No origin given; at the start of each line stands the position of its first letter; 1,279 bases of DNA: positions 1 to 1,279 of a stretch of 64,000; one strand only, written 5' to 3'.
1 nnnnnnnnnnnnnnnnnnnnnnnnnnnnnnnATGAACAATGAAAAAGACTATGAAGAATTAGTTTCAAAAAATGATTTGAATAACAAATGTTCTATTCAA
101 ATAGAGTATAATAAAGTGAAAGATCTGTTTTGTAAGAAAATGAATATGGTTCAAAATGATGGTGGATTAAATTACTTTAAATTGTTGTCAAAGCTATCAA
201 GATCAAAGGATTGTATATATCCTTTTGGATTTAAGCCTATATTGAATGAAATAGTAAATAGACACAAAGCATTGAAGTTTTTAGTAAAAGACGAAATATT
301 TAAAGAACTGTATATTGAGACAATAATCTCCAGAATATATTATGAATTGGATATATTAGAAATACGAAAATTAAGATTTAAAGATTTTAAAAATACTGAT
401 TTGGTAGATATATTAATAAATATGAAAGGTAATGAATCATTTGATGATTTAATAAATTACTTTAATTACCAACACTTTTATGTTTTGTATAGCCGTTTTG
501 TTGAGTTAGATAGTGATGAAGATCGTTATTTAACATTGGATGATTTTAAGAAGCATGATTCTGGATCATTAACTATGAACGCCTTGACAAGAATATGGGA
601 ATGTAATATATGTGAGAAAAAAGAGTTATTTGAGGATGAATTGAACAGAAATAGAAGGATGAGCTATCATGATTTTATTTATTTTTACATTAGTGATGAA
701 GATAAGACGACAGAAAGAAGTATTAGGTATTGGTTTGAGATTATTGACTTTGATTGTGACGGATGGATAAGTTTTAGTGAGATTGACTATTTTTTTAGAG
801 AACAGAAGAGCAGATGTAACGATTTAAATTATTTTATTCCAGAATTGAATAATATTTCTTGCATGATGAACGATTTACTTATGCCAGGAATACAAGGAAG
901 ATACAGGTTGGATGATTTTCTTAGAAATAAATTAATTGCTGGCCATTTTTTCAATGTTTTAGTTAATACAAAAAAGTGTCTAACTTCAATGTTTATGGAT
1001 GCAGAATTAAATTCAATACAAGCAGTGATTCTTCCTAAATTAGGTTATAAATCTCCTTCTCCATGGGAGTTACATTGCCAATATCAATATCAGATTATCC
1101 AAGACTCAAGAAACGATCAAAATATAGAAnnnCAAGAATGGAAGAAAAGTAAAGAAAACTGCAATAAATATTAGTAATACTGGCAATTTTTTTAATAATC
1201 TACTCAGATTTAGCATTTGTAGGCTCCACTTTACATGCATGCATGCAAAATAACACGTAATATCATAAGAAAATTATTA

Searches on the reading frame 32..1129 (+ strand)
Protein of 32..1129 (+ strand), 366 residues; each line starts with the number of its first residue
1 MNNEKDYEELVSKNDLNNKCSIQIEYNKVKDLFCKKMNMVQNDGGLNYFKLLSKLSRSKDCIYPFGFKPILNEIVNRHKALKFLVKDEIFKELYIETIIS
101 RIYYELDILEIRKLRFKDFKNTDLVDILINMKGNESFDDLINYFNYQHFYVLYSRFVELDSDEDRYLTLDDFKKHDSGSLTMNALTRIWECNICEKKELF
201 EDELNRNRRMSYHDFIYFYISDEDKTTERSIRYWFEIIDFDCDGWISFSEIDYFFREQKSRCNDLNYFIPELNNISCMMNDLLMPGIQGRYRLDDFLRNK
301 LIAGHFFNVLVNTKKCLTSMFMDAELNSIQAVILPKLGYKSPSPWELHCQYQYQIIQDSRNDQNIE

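Call 6: find_homologous_proteins(query=window:32-1129:+)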
Query window:32-1129:+ (366 aa): 10 proteins with E <= 0.001 among 2790 candidates.
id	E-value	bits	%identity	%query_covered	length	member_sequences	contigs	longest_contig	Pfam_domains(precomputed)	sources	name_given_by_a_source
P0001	5.2e-245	830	100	100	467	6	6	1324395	PF13405.13,PF17958.8,PF13499.13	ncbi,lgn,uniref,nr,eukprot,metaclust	ncbi:protein phosphatase 2A regulatory subunit (contains a conserved version of EF hands) [Cryptospo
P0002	2.3e-211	719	87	100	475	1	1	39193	PF13405.13,PF17958.8,PF13499.13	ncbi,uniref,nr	ncbi:phosphatase 2A regulatory subunit [Cryptosporidium sp. chipmunk genotype I]|uniref:phosphatase 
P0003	9.7e-201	685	82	100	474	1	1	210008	PF17958.8,PF13499.13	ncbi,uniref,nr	ncbi:uncharacterized protein cubi_03169 [Cryptosporidium ubiquitum]|uniref:EF-hand domain-containing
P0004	2.1e-198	677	82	100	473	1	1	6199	PF13405.13,PF17958.8,PF13499.13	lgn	-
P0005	6.5e-180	616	72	97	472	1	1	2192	PF13405.13,PF17958.8,PF13499.13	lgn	-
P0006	4.8e-175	600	72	95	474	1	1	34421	PF17958.8,PF13499.13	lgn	-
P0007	1.6e-173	595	71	95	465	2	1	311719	PF17958.8,PF13499.13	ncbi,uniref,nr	ncbi:protein phosphatase 2A regulatory subunit [Cryptosporidium canis]|uniref:Protein phosphatase 2A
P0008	1.1e-144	500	63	94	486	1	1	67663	PF13405.13,PF17958.8,PF13499.13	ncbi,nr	ncbi:Protein phosphatase 2A regulatory subunit (Contains a conserved version of EF hands) [Cryptospo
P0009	5.6e-137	475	62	91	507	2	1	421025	PF17958.8,PF13499.13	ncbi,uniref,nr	ncbi:phosphatase 2A regulatory subunit (contains a conserved version of EF hands) [Cryptosporidium b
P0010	7.7e-135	468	58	99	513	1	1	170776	PF17958.8,PF13499.13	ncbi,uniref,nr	ncbi:hypothetical protein FG386_001108 [Cryptosporidium ryanae]|uniref:uncharacterized protein n=1 T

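Call 13: find_encoding_contigs(protein=P0001, flank=10000, max_places=6)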
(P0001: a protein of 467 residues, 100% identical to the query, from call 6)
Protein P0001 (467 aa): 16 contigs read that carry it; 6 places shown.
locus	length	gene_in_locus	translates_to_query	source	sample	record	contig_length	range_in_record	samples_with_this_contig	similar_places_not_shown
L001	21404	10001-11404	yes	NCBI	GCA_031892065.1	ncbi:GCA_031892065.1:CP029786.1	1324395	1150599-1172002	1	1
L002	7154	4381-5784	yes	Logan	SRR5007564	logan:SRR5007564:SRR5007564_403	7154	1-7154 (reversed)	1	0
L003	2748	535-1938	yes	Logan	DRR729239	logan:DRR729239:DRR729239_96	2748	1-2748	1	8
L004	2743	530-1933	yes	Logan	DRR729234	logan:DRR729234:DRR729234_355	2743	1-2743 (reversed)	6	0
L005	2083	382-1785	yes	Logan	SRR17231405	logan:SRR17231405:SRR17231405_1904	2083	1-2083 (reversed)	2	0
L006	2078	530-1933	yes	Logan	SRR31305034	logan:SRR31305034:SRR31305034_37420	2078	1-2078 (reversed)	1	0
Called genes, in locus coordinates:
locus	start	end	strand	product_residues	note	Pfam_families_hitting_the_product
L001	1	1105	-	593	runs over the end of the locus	-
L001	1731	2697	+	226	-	PF08660:Alg14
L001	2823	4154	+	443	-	PF00171:Aldedh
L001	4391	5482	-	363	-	PF03630:Fumble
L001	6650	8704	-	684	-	PF14570:zf-RING_4, PF00076:RRM_1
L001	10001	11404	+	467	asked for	PF13405:EF-hand_6 (faint), PF17958:EF-hand_13, PF13499:EF-hand_7 (weak)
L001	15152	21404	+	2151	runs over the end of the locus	-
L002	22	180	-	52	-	-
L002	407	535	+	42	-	-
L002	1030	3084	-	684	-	PF14570:zf-RING_4, PF00076:RRM_1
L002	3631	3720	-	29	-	-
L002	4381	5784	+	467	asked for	PF13405:EF-hand_6 (faint), PF17958:EF-hand_13, PF13499:EF-hand_7 (weak)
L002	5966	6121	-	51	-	-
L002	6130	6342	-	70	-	-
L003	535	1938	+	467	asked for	PF13405:EF-hand_6 (faint), PF17958:EF-hand_13, PF13499:EF-hand_7 (weak)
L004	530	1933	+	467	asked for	PF13405:EF-hand_6 (faint), PF17958:EF-hand_13, PF13499:EF-hand_7 (weak)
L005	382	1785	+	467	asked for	PF13405:EF-hand_6 (faint), PF17958:EF-hand_13, PF13499:EF-hand_7 (weak)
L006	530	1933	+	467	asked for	PF13405:EF-hand_6 (faint), PF17958:EF-hand_13, PF13499:EF-hand_7 (weak)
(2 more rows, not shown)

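Call 14: find_encoding_contigs(protein=P0002, flank=10000, max_places=2)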
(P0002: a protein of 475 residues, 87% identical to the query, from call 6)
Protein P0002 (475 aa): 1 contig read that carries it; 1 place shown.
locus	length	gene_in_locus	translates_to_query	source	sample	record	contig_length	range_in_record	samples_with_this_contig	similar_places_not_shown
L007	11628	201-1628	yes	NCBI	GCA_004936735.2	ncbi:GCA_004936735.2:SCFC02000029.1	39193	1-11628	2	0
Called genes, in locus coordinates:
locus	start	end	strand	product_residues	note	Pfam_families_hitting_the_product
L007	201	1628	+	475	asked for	PF17958:EF-hand_13, PF13405:EF-hand_6 (faint), PF13499:EF-hand_7 (weak)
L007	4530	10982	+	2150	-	-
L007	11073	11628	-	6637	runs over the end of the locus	PF00023:Ank (faint), PF12796:Ank_2 (faint), PF13637:Ank_4 (faint), PF00632:HECT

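Call 15: find_encoding_contigs(protein=P0003, flank=10000, max_places=2)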
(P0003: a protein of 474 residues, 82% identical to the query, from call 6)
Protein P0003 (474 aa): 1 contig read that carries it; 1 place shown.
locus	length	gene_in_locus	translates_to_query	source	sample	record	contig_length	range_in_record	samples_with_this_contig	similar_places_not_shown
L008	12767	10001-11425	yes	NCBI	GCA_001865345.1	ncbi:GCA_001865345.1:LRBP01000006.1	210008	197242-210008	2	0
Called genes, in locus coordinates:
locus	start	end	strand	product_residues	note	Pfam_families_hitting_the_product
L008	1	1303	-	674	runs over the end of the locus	-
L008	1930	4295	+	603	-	PF08660:Alg14, PF00171:Aldedh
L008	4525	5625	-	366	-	PF03630:Fumble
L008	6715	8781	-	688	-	PF14570:zf-RING_4, PF00076:RRM_1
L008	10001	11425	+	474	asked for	PF17958:EF-hand_13, PF13499:EF-hand_7 (weak)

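Call 16: find_encoding_contigs(protein=P0007, flank=10000, max_places=2)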
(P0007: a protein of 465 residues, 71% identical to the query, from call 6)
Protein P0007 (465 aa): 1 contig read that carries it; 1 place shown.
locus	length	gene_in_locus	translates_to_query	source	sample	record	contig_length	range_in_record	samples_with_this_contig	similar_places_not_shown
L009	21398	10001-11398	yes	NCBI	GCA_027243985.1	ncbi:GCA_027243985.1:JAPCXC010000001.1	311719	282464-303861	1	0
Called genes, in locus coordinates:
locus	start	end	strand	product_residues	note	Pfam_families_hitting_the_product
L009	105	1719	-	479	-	-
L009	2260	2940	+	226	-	PF08660:Alg14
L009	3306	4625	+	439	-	PF00171:Aldedh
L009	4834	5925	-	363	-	PF03630:Fumble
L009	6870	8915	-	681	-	PF14570:zf-RING_4, PF00076:RRM_1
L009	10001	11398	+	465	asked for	PF17958:EF-hand_13, PF13499:EF-hand_7 (weak)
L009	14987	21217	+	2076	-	-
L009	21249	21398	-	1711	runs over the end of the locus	PF00632:HECT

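Call 17: find_encoding_contigs(protein=P0008, flank=10000, max_places=2)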
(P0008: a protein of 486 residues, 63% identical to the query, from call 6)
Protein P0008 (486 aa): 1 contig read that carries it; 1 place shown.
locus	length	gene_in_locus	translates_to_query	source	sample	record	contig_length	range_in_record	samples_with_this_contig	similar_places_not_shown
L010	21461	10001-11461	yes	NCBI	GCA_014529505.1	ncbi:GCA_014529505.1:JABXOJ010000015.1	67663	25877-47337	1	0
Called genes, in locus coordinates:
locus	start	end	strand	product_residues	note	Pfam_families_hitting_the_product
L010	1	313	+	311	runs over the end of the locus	PF26753:SIS3_N, PF12678:zf-rbx1, PF00097:zf-C3HC4, PF13445:zf-RING_UBOX, PF13639:zf-RING_2, PF13923:zf-C3HC4_2 (weak), PF14634:zf-RING_5 (weak), PF17123:zf-RING_11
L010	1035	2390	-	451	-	-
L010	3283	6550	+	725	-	PF08660:Alg14, PF00171:Aldedh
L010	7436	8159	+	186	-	-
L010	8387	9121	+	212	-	-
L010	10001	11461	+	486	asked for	PF13405:EF-hand_6 (faint), PF17958:EF-hand_13, PF13499:EF-hand_7 (weak)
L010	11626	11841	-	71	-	-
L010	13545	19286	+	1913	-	-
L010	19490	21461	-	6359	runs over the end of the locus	PF00023:Ank (faint), PF12796:Ank_2 (faint), PF13637:Ank_4 (faint), PF00632:HECT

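Call 18: find_encoding_contigs(protein=P0009, flank=10000, max_places=2)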
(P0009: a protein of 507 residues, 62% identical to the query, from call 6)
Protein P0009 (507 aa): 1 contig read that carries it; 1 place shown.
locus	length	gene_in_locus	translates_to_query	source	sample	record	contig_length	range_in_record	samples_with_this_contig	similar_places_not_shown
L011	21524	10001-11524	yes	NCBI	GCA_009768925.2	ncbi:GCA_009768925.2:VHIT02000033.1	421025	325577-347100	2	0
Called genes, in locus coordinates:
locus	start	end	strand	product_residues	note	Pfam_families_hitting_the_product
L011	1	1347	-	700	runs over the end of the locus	-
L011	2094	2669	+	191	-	PF08660:Alg14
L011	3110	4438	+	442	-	PF00171:Aldedh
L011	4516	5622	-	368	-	PF03630:Fumble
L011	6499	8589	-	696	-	PF14570:zf-RING_4, PF00076:RRM_1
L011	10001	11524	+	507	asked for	PF17958:EF-hand_13, PF13499:EF-hand_7 (weak)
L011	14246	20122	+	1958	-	-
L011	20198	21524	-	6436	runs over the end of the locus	PF12796:Ank_2 (faint), PF00023:Ank (faint), PF00632:HECT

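Call 19: find_encoding_contigs(protein=P0010, flank=10000, max_places=2)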
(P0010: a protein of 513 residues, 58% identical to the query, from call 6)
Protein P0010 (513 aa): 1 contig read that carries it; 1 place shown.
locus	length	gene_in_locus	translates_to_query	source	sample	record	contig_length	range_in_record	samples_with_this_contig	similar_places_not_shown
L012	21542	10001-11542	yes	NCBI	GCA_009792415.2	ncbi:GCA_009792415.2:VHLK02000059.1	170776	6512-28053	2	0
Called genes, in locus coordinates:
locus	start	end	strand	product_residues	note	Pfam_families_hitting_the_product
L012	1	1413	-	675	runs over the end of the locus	-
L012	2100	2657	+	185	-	PF08660:Alg14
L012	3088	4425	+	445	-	PF00171:Aldedh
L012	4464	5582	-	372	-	PF03630:Fumble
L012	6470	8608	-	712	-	PF14570:zf-RING_4, PF00076:RRM_1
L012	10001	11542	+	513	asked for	PF17958:EF-hand_13, PF13499:EF-hand_7 (weak)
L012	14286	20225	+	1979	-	-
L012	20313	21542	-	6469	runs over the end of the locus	-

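Call 34: list_cluster_members(proteins=[P0001, P0008, P0009])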
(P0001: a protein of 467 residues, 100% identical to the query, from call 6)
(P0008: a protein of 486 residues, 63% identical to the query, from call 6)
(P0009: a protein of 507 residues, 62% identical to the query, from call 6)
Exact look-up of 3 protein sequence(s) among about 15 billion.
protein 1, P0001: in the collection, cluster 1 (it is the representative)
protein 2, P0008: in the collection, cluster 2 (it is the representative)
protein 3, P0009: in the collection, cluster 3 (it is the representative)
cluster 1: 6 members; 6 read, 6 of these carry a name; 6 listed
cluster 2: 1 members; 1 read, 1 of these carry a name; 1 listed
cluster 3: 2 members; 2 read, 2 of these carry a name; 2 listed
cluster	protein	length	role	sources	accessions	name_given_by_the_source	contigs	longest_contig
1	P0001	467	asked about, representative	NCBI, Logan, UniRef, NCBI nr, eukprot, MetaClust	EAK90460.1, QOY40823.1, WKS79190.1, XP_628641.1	protein phosphatase 2A regulatory subunit (contains a conserved version of EF hands) ... | Protein phosphatase 2A regulatory subunit (Contains a conserved version of EF hands) n=2 ... | QOY40823.1 hypothetical protein CPATCC_003718 [Cryptosporidium parvum]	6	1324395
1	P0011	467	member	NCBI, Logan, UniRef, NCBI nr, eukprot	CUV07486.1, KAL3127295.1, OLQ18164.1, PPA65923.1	unnamed protein product [Cryptosporidium hominis] | Protein phosphatase 2A regulatory subunit (Contains a conserved version of EF hands) n=1 ... | CG4733-PA [Cryptosporidium hominis TU502]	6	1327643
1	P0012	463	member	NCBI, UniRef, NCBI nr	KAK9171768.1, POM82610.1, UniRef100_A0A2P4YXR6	hypothetical protein CmeUKMEL1_03255 [Cryptosporidium meleagridis] | EF-hand domain-containing protein n=1 Tax=Cryptosporidium meleagridis TaxID=93969 ...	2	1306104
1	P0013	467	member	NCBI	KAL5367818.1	protein phosphatase 2A regulatory subunit [Cryptosporidium parvum]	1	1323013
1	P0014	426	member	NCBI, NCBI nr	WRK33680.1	Protein phosphatase 2A regulatory subunit (Contains a conserved version of EF hands) ...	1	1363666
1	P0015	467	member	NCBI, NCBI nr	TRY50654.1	Protein phosphatase 2A regulatory subunit (Contains a conserved version of EF hands) ...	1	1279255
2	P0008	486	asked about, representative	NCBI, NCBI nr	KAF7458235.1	Protein phosphatase 2A regulatory subunit (Contains a conserved version of EF hands) ...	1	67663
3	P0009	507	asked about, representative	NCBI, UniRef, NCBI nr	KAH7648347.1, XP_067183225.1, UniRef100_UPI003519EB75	phosphatase 2A regulatory subunit (contains a conserved version of EF hands) ... | phosphatase 2A regulatory subunit (contains a conserved version of EF hands) n=1 ...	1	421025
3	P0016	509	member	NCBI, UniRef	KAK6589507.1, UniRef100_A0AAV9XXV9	phosphatase 2A regulatory subunit (contains a conserved version of EF hands) ... | Phosphatase 2A regulatory subunit (Contains a conserved version of EF hands) n=1 ...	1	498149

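Call 36: find_encoding_contigs(protein=P0012, flank=10000, max_places=1)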
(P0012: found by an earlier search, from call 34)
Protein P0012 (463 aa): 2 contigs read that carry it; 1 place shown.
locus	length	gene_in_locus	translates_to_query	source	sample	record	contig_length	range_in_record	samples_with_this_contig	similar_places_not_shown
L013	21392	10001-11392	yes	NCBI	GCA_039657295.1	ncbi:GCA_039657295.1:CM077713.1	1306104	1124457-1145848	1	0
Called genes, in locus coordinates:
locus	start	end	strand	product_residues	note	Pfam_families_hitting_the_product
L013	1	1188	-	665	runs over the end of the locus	-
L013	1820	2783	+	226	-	PF08660:Alg14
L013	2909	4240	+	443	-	PF00171:Aldedh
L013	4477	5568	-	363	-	PF03630:Fumble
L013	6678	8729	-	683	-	PF14570:zf-RING_4, PF00076:RRM_1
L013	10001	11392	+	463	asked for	PF13405:EF-hand_6 (faint), PF17958:EF-hand_13, PF13499:EF-hand_7 (weak)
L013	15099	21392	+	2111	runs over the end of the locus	-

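Call 37: find_encoding_contigs(protein=P0011, flank=10000, max_places=1)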
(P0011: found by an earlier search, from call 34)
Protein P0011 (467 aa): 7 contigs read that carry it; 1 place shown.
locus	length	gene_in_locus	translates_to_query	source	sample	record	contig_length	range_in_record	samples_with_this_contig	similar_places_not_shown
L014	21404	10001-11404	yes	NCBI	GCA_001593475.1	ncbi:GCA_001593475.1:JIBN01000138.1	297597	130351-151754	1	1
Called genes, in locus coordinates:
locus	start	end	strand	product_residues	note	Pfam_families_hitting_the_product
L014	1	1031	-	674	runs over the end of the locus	-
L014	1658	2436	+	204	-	PF08660:Alg14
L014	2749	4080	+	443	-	PF00171:Aldedh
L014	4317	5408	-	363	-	PF03630:Fumble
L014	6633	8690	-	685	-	PF14570:zf-RING_4, PF00076:RRM_1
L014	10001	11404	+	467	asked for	PF13405:EF-hand_6 (faint), PF17958:EF-hand_13, PF13499:EF-hand_7 (weak)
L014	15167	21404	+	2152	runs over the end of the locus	-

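Call 38: find_encoding_contigs(protein=P0016, flank=10000, max_places=1)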
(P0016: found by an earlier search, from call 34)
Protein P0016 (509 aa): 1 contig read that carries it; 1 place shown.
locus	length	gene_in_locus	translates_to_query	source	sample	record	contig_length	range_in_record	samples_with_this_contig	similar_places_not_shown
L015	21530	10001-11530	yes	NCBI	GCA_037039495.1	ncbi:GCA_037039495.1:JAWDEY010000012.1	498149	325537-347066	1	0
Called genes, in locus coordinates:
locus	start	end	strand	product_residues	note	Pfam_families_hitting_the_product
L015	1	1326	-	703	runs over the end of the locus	-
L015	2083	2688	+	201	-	PF08660:Alg14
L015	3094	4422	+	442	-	PF00171:Aldedh (weak)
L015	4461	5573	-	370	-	PF03630:Fumble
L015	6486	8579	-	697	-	PF14570:zf-RING_4, PF00076:RRM_1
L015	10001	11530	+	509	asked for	PF17958:EF-hand_13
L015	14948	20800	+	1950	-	-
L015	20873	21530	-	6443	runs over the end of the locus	PF12796:Ank_2 (faint), PF00023:Ank (faint), PF00632:HECT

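Call 39: find_encoding_contigs(protein=P0006, flank=10000, max_places=1)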
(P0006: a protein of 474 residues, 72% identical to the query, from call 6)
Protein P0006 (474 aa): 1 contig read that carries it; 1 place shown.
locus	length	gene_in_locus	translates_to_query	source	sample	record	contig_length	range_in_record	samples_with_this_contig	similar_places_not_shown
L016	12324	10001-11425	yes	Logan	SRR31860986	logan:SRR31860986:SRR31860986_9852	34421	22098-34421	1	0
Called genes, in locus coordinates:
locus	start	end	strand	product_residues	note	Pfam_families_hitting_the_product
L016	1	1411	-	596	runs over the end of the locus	-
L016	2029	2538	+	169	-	PF08660:Alg14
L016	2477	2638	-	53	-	-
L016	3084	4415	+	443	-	PF00171:Aldedh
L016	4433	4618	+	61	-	-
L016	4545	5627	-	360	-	PF03630:Fumble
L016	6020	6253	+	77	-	-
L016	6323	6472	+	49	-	-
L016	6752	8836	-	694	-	PF14570:zf-RING_4, PF00076:RRM_1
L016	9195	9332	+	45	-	-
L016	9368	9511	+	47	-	-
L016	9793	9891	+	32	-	-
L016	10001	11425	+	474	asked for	PF17958:EF-hand_13, PF13499:EF-hand_7 (faint)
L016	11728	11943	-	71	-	-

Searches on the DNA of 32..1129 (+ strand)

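Call 20: search_rna_families(sources=[L001, L007, L008, L009, L010, L011, L012], threshold=gathering)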
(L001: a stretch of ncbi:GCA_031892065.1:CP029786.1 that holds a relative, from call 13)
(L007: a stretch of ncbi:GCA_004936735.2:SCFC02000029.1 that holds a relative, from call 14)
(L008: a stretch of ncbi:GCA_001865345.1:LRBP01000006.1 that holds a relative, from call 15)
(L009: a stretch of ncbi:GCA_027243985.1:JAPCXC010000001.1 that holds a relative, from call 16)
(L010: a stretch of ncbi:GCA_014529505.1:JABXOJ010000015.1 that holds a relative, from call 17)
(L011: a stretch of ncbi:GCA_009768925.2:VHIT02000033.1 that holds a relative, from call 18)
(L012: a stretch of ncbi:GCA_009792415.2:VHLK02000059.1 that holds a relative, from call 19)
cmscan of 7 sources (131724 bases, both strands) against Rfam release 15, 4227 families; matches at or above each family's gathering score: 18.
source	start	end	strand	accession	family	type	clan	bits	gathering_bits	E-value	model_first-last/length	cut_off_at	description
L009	12636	12755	+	RF00001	5S_rRNA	Gene; rRNA;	CL00113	107.1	38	3.2e-22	1-120/120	no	5S ribosomal RNA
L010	12386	12505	+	RF00001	5S_rRNA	Gene; rRNA;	CL00113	107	38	3.4e-22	1-120/120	no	5S ribosomal RNA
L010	12996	13115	+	RF00001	5S_rRNA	Gene; rRNA;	CL00113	107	38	3.4e-22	1-120/120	no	5S ribosomal RNA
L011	12425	12544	+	RF00001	5S_rRNA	Gene; rRNA;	CL00113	106.7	38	4.2e-22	1-120/120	no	5S ribosomal RNA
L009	13508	13627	+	RF00001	5S_rRNA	Gene; rRNA;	CL00113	103.6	38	2.7e-21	1-120/120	no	5S ribosomal RNA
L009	14268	14387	+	RF00001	5S_rRNA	Gene; rRNA;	CL00113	103.6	38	2.7e-21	1-120/120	no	5S ribosomal RNA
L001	12751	12870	+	RF00001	5S_rRNA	Gene; rRNA;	CL00113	102.5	38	5.3e-21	1-120/120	no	5S ribosomal RNA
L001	13422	13541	+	RF00001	5S_rRNA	Gene; rRNA;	CL00113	102.5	38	5.3e-21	1-120/120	no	5S ribosomal RNA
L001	14333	14452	+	RF00001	5S_rRNA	Gene; rRNA;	CL00113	102.5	38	5.3e-21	1-120/120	no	5S ribosomal RNA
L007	2885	3004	+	RF00001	5S_rRNA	Gene; rRNA;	CL00113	102.2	38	6.4e-21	1-120/120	no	5S ribosomal RNA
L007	3746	3865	+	RF00001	5S_rRNA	Gene; rRNA;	CL00113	102.2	38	6.4e-21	1-120/120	no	5S ribosomal RNA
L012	12583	12701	+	RF00001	5S_rRNA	Gene; rRNA;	CL00113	93.2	38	1.6e-18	1-120/120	no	5S ribosomal RNA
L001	6093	6166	-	RF00005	tRNA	Gene; tRNA;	CL00001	61.7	29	1.2e-10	1-71/71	no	tRNA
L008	6145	6218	-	RF00005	tRNA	Gene; tRNA;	CL00001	61.7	29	1.2e-10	1-71/71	no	tRNA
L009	6413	6486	-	RF00005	tRNA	Gene; tRNA;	CL00001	61.7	29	1.2e-10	1-71/71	no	tRNA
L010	6990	7063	-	RF00005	tRNA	Gene; tRNA;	CL00001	61.7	29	1.2e-10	1-71/71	no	tRNA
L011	5935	6008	-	RF00005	tRNA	Gene; tRNA;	CL00001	61.3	29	1.6e-10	1-71/71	no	tRNA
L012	5900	5973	-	RF00005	tRNA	Gene; tRNA;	CL00001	61.3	29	1.6e-10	1-71/71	no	tRNA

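Call 40: search_rna_families(sources=[L013, L014, L015, L016], threshold=gathering)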
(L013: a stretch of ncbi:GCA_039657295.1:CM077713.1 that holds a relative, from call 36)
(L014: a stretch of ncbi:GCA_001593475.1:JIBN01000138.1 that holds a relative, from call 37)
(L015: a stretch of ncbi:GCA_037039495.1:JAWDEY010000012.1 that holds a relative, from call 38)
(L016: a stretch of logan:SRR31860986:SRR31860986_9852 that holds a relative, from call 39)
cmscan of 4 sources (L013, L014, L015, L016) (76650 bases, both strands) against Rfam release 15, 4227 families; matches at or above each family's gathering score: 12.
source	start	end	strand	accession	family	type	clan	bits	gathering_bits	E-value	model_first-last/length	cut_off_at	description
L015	12441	12560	+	RF00001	5S_rRNA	Gene; rRNA;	CL00113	106.7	38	2.4e-22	1-120/120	no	5S ribosomal RNA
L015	13087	13206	+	RF00001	5S_rRNA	Gene; rRNA;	CL00113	106.7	38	2.4e-22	1-120/120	no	5S ribosomal RNA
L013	14288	14407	+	RF00001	5S_rRNA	Gene; rRNA;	CL00113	105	38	6.6e-22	1-120/120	no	5S ribosomal RNA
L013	12732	12851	+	RF00001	5S_rRNA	Gene; rRNA;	CL00113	102.5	38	3.1e-21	1-120/120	no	5S ribosomal RNA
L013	13391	13510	+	RF00001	5S_rRNA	Gene; rRNA;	CL00113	102.5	38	3.1e-21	1-120/120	no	5S ribosomal RNA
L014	13407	13526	+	RF00001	5S_rRNA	Gene; rRNA;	CL00113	102.5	38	3.1e-21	1-120/120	no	5S ribosomal RNA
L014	14327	14446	+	RF00001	5S_rRNA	Gene; rRNA;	CL00113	102.5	38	3.1e-21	1-120/120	no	5S ribosomal RNA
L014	12736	12855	+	RF00001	5S_rRNA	Gene; rRNA;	CL00113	101.8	38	4.6e-21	1-120/120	no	5S ribosomal RNA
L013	6127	6200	-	RF00005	tRNA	Gene; tRNA;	CL00001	61.7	29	7e-11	1-71/71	no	tRNA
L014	6077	6150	-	RF00005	tRNA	Gene; tRNA;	CL00001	61.7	29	7e-11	1-71/71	no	tRNA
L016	6199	6272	-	RF00005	tRNA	Gene; tRNA;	CL00001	61.7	29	7e-11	1-71/71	no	tRNA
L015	5910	5983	-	RF00005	tRNA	Gene; tRNA;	CL00001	61.3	29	9.1e-11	1-71/71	no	tRNA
